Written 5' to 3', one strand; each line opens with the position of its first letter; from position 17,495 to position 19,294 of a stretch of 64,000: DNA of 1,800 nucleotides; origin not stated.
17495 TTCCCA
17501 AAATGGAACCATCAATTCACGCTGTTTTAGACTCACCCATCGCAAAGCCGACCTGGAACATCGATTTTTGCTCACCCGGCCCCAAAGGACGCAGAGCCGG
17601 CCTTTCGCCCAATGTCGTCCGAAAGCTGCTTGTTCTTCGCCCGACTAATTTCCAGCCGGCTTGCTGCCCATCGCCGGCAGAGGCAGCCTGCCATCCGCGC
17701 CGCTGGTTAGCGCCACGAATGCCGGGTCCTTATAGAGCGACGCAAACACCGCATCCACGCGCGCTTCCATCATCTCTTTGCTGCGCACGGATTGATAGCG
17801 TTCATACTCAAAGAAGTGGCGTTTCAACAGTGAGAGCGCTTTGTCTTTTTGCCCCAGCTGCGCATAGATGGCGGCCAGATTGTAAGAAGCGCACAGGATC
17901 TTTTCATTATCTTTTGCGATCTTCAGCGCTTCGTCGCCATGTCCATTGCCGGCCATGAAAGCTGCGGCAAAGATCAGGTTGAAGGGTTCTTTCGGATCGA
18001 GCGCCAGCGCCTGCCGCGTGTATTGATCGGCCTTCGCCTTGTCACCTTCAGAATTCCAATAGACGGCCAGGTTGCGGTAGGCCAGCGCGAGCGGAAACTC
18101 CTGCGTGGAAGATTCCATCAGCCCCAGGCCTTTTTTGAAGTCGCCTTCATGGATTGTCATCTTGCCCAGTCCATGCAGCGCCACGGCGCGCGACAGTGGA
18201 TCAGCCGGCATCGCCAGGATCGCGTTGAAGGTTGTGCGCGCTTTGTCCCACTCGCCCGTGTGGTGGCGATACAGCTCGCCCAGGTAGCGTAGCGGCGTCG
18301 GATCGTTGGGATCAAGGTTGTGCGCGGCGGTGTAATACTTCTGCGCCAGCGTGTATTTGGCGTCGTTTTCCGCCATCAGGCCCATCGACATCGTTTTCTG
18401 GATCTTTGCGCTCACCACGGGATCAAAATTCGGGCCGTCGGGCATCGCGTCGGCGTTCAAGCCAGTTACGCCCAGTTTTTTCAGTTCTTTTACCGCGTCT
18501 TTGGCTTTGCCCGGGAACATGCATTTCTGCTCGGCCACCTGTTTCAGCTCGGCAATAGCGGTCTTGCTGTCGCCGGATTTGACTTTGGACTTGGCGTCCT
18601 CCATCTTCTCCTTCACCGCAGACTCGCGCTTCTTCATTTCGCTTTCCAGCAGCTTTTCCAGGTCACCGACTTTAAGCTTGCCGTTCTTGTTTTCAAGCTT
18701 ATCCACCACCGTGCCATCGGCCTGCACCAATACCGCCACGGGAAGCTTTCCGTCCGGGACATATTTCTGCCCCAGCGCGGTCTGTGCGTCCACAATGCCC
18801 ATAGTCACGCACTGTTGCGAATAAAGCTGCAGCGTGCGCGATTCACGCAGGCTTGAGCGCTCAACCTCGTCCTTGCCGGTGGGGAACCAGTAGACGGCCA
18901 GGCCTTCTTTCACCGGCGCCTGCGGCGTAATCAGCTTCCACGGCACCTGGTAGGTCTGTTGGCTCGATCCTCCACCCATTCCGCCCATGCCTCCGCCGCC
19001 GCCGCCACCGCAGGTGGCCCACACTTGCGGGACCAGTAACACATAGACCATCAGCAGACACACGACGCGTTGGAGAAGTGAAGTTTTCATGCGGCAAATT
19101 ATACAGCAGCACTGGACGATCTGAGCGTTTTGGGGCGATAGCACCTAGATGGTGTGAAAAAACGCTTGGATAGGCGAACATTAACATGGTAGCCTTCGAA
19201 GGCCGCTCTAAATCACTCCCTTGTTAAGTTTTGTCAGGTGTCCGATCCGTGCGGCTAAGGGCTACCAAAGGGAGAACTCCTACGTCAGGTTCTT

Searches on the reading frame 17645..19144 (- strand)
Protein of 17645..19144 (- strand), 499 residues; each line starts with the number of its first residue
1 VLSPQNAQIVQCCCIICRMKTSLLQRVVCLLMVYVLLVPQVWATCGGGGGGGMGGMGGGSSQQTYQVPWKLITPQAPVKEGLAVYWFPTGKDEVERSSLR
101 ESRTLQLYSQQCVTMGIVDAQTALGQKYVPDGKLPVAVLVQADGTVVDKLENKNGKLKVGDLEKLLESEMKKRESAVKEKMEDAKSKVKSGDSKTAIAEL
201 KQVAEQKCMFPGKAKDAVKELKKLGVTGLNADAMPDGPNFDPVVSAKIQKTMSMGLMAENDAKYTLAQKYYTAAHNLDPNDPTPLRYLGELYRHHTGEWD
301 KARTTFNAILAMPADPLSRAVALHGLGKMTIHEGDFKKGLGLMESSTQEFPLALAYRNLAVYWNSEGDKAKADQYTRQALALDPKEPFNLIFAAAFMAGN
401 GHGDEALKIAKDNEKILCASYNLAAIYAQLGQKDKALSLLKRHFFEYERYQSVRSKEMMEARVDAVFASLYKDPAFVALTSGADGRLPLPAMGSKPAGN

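Call 85: search_protein_families(library=pfam, proteins=[window:17645-19144:-], max_evalue=0.00001)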
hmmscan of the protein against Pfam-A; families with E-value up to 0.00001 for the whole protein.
window:17645-19144:- (499 aa): 8 families
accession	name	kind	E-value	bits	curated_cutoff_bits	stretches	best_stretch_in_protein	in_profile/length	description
PF07719.23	TPR_2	-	5.1e-10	39.1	27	0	353-385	1-33/34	Tetratricopeptide repeat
PF14559.12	TPR_19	-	6.7e-09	36.4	25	0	263-321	6-62/68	Tetratricopeptide repeat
PF13424.12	TPR_12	-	1.5e-08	35.1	30.1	0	404-442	27-70/77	Tetratricopeptide repeat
PF13176.12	TPR_7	-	2.1e-08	34.1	27.9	0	421-442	3-24/36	Tetratricopeptide repeat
PF13428.12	TPR_14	-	3.1e-08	34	23.5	0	421-444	5-28/44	Tetratricopeptide repeat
PF00515.34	TPR_1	-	3.1e-08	33.5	27.8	0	420-441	4-25/34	Tetratricopeptide repeat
PF13432.12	TPR_16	-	4.6e-08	33.8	32.7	0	263-315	12-61/65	Tetratricopeptide repeat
PF09976.15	TPR_21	-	5.3e-06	26.7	25.5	0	151-207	51-106/193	Tetratricopeptide repeat-like domain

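Call 86: search_protein_families(library=padloc, proteins=[window:17645-19144:-], max_evalue=0.00001)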
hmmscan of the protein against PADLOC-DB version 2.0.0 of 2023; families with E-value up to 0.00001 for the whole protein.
window:17645-19144:- (499 aa): 0 families
